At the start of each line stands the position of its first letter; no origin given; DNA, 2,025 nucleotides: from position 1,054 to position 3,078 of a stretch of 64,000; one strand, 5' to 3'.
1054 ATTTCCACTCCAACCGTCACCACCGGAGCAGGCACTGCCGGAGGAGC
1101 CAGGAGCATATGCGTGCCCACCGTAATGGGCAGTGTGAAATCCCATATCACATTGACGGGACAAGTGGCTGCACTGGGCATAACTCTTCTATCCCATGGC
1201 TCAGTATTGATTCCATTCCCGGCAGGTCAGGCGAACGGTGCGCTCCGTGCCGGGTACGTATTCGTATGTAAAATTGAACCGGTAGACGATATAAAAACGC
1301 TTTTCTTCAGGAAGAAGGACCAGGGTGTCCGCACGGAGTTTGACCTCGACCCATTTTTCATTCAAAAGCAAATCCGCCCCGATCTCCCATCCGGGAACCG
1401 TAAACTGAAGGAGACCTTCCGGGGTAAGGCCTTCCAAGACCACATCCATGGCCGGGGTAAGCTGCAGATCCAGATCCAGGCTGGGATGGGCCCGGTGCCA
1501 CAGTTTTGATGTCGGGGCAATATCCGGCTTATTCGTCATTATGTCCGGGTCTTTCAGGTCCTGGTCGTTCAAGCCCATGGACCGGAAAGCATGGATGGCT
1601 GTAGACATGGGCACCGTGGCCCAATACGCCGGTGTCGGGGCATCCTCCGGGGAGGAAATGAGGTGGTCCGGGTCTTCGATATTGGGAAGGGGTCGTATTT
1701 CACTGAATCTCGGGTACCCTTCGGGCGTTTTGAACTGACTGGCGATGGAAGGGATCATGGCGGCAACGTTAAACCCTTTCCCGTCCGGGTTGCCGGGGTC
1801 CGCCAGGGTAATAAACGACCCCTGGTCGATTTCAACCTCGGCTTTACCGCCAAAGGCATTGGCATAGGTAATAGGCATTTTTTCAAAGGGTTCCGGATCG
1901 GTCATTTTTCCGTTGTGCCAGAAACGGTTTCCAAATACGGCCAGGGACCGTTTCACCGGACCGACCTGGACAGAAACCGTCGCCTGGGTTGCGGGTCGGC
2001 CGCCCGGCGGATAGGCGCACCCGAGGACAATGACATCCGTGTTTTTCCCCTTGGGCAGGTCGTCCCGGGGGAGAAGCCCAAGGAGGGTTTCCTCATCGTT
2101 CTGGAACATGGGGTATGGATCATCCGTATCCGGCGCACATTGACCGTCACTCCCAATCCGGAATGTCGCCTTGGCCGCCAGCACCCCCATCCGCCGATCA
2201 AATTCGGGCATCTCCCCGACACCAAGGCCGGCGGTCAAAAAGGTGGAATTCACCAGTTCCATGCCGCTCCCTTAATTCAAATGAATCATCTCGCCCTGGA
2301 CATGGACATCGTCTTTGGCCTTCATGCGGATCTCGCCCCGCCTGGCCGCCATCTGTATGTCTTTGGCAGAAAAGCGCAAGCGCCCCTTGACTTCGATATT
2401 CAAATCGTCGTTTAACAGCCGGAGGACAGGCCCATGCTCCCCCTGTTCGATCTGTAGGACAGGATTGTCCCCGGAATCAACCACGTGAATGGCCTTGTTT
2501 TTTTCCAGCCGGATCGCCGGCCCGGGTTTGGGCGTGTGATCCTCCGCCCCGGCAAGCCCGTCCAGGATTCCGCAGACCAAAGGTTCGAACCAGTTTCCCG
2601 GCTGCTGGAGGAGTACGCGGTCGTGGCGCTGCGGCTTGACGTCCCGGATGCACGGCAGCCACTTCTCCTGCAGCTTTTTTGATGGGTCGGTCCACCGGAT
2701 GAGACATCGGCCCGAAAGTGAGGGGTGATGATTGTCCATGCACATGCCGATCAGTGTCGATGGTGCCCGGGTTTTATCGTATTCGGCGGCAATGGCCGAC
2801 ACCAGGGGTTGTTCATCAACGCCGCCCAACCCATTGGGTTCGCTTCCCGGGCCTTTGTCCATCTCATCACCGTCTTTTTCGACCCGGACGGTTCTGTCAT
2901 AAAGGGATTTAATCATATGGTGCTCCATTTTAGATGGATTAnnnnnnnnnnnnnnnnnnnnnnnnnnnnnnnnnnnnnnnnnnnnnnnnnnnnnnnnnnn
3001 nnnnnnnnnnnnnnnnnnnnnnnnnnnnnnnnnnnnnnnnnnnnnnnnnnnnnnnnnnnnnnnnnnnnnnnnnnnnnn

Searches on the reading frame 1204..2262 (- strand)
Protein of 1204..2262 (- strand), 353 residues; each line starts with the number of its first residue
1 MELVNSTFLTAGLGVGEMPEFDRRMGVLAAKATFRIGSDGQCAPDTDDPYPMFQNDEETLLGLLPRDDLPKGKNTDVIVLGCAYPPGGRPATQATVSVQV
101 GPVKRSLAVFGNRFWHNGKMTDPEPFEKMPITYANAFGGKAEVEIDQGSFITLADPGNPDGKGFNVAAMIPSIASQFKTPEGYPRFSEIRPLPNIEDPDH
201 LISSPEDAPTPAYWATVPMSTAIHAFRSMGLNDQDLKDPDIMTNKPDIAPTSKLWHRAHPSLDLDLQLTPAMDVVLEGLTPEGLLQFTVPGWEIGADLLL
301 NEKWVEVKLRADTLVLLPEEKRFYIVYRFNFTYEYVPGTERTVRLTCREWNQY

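Call 3: search_protein_families(library=pfam, proteins=[window:1204-2262:-], max_evalue=1)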
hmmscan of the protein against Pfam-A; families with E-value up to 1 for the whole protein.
window:1204-2262:- (353 aa): 1 family
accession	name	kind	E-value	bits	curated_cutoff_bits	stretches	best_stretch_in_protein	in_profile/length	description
PF09937.14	DUF2169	-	5.4e-52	177.4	25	1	23-328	3-294/294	Uncharacterized protein conserved in bacteria (DUF2169)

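Call 4: search_protein_families(library=ncbifam, proteins=[window:1204-2262:-], max_evalue=1)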
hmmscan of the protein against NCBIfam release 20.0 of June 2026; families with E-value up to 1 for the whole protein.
window:1204-2262:- (353 aa): 0 families

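Call 79: list_cluster_members(proteins=[P0001, window:1204-2262:-, window:2275-2928:-])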
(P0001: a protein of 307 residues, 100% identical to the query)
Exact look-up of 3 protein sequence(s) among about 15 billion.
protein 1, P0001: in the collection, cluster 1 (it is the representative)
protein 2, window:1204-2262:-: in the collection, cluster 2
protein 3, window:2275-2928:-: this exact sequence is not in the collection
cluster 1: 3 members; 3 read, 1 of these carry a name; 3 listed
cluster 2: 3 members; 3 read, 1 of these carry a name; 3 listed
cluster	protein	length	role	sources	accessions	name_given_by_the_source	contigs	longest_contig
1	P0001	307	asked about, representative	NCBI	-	-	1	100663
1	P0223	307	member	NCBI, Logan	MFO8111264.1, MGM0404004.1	MAG: hypothetical protein R6T92_02030 [Desulfosalsimonadaceae bacterium]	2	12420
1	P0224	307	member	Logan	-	-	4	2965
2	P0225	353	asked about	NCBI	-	-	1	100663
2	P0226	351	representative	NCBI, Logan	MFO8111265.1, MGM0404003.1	MAG: DUF2169 domain-containing protein [Desulfosalsimonadaceae bacterium]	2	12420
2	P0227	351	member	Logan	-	-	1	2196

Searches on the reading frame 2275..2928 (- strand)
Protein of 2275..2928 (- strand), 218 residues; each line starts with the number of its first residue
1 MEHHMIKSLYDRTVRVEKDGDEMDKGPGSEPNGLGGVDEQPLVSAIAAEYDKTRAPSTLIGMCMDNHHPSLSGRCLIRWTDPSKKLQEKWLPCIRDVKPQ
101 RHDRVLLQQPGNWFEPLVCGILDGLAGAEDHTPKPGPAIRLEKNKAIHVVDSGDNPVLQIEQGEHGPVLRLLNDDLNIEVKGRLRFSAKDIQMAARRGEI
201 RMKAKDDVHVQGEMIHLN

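Call 3: search_protein_families(library=pfam, proteins=[window:2275-2928:-], max_evalue=1)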
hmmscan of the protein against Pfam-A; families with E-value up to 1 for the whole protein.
window:2275-2928:- (218 aa): 1 family
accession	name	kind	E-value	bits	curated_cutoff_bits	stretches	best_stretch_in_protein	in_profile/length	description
PF04790.18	Sarcoglycan_1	-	0.091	12.5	32.5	1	173-212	166-207/259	Sarcoglycan complex subunit protein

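Call 4: search_protein_families(library=ncbifam, proteins=[window:2275-2928:-], max_evalue=1)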
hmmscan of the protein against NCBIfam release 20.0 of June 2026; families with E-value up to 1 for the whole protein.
window:2275-2928:- (218 aa): 0 families

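Call 86: search_solved_structures(query=A7, max_evalue=10, show_alignments=2)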
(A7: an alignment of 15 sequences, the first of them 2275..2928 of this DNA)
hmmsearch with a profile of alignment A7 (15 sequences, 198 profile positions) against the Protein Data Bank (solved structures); distinct sequences matched with E-value up to 10: 4.
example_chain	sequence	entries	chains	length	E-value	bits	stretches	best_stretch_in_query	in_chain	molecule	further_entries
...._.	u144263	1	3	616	1e-05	28.7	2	154-196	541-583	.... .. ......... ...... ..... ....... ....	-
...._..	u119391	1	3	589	0.31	14.1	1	81-196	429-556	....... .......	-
1mzr_A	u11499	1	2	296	1.2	12.2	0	46-75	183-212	2,5-diketo-D-gluconate reductase A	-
1hv5_A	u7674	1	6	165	1.9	11.5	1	114-155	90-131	STROMELYSIN 3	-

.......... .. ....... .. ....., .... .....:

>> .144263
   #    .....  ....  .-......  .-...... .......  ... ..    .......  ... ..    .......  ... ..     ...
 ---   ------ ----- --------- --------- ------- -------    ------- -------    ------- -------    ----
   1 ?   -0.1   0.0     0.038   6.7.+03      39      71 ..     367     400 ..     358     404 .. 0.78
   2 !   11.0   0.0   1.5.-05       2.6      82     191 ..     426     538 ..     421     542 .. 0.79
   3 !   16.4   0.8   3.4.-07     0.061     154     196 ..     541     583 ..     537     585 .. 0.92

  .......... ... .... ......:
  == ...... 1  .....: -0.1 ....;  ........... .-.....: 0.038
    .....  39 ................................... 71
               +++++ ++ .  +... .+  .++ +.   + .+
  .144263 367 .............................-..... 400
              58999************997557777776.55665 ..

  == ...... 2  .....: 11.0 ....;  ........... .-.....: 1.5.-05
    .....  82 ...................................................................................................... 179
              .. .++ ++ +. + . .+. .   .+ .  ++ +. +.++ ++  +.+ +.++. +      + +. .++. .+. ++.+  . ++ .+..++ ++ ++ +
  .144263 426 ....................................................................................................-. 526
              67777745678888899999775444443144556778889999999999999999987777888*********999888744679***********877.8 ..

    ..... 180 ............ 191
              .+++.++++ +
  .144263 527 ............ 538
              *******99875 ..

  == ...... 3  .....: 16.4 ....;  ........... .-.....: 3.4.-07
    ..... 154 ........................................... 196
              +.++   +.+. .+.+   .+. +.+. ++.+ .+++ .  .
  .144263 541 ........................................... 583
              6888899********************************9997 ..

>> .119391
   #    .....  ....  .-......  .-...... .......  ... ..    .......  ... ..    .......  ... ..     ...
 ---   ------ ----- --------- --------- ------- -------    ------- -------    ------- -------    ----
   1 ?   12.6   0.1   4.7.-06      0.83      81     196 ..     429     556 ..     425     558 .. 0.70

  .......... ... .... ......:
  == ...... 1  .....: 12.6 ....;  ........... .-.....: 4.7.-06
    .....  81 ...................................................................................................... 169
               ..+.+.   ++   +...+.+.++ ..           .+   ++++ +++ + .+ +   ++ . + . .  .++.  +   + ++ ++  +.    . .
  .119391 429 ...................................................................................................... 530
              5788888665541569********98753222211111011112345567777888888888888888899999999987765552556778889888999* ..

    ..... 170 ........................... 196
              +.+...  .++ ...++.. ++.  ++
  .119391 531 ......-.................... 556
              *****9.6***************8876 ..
